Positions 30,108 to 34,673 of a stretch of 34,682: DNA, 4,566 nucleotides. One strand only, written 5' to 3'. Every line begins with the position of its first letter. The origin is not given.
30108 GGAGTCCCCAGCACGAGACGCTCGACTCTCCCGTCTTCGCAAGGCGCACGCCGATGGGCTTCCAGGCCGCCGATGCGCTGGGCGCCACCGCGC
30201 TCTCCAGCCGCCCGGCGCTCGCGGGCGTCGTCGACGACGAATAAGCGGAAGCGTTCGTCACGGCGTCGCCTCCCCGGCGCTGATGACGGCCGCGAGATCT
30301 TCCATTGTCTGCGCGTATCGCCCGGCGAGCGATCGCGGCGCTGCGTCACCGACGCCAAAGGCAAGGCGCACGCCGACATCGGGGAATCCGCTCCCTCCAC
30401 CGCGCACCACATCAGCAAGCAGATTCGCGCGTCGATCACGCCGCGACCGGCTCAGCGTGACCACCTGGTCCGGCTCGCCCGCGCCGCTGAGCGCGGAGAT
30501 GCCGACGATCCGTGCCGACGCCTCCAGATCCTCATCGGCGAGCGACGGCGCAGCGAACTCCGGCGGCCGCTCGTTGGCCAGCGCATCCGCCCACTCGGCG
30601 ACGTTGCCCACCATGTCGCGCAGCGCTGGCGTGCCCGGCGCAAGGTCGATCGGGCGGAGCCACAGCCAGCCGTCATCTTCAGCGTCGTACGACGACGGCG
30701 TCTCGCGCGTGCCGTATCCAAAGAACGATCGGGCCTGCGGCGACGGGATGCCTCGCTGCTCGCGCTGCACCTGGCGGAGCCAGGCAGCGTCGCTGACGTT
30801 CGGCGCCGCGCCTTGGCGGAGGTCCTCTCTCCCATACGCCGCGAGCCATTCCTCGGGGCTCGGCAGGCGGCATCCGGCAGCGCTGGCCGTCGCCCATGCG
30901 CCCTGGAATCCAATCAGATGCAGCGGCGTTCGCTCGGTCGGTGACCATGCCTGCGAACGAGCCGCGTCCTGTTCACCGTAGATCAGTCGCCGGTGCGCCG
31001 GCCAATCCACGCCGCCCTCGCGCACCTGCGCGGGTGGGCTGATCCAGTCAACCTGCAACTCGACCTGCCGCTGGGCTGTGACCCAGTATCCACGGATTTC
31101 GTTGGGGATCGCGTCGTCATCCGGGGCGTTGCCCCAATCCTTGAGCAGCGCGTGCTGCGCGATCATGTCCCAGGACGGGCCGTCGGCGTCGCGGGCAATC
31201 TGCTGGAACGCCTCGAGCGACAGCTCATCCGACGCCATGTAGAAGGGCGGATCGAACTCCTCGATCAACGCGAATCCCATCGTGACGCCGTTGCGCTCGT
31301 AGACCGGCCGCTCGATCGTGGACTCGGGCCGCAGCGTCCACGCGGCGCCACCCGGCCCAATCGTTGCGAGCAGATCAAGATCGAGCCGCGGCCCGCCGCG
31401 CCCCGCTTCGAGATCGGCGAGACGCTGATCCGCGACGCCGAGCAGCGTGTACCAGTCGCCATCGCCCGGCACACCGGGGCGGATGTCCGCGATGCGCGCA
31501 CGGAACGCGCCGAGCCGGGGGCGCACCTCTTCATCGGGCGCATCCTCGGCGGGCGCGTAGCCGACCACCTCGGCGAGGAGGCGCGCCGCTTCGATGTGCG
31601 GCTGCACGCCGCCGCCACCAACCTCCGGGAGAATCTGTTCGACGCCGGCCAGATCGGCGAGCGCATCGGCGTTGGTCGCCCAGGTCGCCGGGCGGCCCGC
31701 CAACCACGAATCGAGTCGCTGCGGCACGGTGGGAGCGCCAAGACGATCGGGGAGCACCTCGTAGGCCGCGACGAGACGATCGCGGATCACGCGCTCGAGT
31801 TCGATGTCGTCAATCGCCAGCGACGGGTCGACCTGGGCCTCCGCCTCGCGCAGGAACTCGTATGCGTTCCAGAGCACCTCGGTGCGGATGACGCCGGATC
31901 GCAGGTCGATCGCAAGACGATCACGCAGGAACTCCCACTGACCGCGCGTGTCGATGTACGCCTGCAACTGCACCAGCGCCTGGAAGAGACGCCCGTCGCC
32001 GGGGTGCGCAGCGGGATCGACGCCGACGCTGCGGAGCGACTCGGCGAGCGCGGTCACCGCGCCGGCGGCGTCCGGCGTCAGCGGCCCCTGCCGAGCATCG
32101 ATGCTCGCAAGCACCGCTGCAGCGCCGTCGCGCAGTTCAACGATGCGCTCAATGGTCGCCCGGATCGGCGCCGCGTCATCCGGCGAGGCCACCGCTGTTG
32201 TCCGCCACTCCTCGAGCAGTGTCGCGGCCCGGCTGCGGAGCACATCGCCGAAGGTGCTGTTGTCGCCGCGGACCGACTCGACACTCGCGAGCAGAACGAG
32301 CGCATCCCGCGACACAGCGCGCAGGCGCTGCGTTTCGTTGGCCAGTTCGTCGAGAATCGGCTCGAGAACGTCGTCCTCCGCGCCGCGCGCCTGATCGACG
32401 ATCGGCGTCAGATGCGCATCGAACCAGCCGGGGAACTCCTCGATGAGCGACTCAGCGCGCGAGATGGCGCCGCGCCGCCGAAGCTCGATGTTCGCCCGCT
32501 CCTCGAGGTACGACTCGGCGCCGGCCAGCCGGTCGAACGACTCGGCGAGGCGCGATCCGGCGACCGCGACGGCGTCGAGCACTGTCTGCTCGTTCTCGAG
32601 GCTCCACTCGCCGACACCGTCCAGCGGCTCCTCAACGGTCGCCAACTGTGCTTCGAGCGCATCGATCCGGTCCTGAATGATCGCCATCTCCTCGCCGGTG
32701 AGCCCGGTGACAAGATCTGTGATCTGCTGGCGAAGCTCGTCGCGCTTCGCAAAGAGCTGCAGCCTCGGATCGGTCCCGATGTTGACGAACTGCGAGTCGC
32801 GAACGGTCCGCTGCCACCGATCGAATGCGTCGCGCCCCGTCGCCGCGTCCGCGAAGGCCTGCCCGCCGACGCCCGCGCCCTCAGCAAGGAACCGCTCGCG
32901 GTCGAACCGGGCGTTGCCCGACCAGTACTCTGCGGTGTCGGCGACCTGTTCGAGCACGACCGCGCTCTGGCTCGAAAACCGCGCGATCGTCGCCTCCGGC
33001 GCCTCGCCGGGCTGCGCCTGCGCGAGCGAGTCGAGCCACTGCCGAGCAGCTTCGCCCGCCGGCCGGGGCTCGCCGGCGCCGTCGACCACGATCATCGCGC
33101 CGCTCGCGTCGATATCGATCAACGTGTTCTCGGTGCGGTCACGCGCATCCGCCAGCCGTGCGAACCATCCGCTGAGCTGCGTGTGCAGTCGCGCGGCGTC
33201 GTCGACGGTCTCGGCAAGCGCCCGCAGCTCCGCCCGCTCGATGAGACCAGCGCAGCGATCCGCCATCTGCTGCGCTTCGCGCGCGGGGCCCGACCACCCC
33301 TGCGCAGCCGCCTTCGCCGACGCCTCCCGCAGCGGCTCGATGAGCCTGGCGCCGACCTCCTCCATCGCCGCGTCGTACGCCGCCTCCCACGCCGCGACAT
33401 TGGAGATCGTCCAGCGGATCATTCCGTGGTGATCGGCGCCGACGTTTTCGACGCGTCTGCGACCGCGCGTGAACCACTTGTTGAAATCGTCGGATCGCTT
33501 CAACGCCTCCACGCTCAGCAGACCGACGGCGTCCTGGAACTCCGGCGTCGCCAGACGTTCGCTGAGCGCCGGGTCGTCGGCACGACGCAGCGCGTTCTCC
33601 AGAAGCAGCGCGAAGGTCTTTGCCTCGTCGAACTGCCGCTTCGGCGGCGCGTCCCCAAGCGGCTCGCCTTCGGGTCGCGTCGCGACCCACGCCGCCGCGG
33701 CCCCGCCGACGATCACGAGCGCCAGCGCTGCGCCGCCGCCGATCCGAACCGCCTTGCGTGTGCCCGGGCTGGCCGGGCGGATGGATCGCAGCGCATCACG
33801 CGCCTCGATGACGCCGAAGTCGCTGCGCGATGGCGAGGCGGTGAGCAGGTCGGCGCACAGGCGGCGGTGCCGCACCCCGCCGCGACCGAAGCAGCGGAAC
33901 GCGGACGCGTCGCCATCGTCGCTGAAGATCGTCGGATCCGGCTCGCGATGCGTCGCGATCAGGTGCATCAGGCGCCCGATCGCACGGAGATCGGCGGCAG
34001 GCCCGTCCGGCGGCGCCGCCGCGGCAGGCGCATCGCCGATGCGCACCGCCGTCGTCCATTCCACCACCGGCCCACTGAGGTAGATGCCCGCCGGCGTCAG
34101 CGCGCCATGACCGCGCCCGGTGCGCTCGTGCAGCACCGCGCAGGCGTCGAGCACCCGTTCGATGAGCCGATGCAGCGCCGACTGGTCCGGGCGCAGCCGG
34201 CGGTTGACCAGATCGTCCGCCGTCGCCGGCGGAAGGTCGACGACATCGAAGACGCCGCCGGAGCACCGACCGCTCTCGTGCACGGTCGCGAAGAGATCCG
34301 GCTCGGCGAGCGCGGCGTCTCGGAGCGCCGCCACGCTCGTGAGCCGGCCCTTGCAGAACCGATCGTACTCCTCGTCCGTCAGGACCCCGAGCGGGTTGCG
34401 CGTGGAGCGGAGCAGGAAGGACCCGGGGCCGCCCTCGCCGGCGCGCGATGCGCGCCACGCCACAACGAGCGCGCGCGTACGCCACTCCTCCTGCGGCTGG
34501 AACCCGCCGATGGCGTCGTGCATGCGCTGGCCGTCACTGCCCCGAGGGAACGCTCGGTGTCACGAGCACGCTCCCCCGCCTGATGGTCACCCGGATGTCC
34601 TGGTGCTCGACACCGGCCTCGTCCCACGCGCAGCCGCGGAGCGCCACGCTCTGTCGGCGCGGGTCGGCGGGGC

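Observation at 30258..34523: Giant pseudokinase-TM-helical-FGE-domain protein next to the T6SS-like operon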

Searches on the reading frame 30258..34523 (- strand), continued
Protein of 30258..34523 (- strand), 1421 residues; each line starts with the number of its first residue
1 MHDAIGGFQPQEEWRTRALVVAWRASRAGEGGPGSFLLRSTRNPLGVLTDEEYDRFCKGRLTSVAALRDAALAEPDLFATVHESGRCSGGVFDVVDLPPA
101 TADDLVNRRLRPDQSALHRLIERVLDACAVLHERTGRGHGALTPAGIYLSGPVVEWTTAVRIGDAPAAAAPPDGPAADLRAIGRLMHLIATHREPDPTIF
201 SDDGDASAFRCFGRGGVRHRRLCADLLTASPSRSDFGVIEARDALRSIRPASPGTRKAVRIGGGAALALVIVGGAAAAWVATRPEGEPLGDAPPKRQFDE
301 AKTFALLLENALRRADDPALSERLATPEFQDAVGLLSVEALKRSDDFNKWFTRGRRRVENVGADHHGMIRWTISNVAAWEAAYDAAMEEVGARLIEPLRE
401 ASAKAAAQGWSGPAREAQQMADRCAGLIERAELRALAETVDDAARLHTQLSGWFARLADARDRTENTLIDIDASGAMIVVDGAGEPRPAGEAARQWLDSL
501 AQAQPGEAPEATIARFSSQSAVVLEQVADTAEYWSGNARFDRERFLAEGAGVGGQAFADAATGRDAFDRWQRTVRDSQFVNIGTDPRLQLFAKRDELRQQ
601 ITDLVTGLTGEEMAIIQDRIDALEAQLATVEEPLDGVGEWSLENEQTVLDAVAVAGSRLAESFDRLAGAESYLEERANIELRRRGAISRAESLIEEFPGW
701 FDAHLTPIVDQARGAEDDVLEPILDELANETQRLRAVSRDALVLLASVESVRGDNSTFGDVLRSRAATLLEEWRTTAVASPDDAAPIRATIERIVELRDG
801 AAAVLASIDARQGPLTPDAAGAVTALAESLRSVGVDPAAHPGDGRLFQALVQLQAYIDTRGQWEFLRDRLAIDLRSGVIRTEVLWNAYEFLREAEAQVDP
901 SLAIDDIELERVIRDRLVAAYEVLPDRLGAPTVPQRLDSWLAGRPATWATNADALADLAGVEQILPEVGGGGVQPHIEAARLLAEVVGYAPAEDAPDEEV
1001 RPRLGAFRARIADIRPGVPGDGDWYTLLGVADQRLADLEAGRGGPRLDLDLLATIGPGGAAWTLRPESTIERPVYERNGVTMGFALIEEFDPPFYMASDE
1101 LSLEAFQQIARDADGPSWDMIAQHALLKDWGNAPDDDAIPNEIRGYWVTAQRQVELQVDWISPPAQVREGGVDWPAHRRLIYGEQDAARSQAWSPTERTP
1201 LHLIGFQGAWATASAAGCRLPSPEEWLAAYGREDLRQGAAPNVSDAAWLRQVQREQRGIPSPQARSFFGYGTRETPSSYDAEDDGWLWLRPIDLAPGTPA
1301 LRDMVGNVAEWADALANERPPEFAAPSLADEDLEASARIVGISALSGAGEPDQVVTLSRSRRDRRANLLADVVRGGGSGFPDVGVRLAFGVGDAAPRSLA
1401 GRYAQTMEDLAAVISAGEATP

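Call 97: fold_search(model_id=the predicted structure, library=pdb)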
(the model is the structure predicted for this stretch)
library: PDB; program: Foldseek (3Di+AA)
matches with E <= 10: 94; with E <= 0.001: 1
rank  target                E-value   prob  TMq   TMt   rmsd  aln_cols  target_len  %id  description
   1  6s07_A                6.6e-04  1.00  0.12  0.38  15.4       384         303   17  Structure of formylglycine-generating enzyme at 1.04 A in complex with copper and substrate reveals an acidic pocket f (released 2019-06-26)
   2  6xtp_A                1.0e-03  1.00  0.12  0.39  15.0       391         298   17  Crystal structure reveals non-coordinative binding of O2 to the copper center of the formylglycine-generating enzyme - (released 2021-01-27)
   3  6muj_E                1.1e-03  1.00  0.12  0.40  13.1       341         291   18  Formylglycine generating enzyme bound to copper (released 2019-02-27)
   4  6xtq_A                1.5e-03  1.00  0.12  0.38  15.5       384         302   17  Crystal structure reveals non-coordinative binding of O2 to the copper center of the formylglycine-generating enzyme - (released 2021-01-27)
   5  2q17_D                2.4e-03  1.00  0.12  0.39  12.8       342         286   17  Formylglycine Generating Enzyme from Streptomyces coelicolor (released 2008-04-01)
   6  2q17_E                3.4e-03  1.00  0.12  0.40  12.9       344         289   17  Formylglycine Generating Enzyme from Streptomyces coelicolor (released 2008-04-01)
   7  2q17_B                4.6e-03  1.00  0.13  0.40  12.4       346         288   17  Formylglycine Generating Enzyme from Streptomyces coelicolor (released 2008-04-01)
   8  5nyy                  5.2e-03  1.00  0.12  0.39  14.9       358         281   16  Formylglycine generating enzyme from T. curvata in complex with Cd(II) (released 2017-06-07)
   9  2q17_A                6.2e-03  1.00  0.12  0.39  12.8       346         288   16  Formylglycine Generating Enzyme from Streptomyces coelicolor (released 2008-04-01)
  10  6o6l_A                6.8e-03  0.99  0.12  0.30  26.7       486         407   14  The Structure of EgtB(Cabther) in complex with Hercynine (released 2019-07-31)
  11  6muj_A                7.4e-03  1.00  0.13  0.40  12.7       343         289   17  Formylglycine generating enzyme bound to copper (released 2019-02-27)
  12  2q17_C                8.0e-03  1.00  0.12  0.40  10.8       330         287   17  Formylglycine Generating Enzyme from Streptomyces coelicolor (released 2008-04-01)
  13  5nxl                  9.1e-03  1.00  0.12  0.38  13.0       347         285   16  Formylglycine generating enzyme from T. curvata in complex with Ag(I) (released 2017-06-07)
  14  1z70_X                1.4e-02  1.00  0.12  0.40  11.0       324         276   14  1.15A resolution structure of the formylglycine generating enzyme FGE (released 2005-07-22)
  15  6o6l_D                1.6e-02  0.98  0.12  0.30  20.4       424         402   15  The Structure of EgtB(Cabther) in complex with Hercynine (released 2019-07-31)
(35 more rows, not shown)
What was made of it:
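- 30261..31343 (-): Residues ~1061-1421: periplasmic FGE-sulfatase-fold domain, non-catalytic. Foldseek top 31 hits are FGE or EgtB (call 97).
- Closest known: Formylglycine-generating enzyme. Same: The fold of the C-terminal domain: Foldseek probability 1.00, target-normalised TM-score ~0.4 (call 97).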

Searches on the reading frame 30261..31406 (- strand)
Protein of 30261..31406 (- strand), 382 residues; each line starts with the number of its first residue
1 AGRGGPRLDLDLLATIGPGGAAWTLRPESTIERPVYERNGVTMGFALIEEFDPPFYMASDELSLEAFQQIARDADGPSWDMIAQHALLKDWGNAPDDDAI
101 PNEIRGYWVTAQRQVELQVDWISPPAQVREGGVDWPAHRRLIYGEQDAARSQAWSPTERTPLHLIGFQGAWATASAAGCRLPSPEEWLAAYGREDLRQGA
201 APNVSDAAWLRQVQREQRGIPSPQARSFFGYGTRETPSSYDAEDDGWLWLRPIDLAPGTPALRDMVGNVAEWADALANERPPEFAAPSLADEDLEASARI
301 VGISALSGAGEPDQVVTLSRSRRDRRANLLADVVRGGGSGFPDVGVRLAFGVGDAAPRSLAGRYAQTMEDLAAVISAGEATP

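Call 38: search_solved_structures(query=A4, max_evalue=1, show_alignments=3)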
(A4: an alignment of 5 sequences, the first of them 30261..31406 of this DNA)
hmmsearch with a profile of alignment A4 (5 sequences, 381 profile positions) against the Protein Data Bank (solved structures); distinct sequences matched with E-value up to 1: 0.
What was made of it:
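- Closest known: Formylglycine-generating enzyme. Different: Below detection in a PDB sequence-profile search (call 38).
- Tried and rejected: A PDB sequence-profile search with the C-terminal domain gave nothing (call 38).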
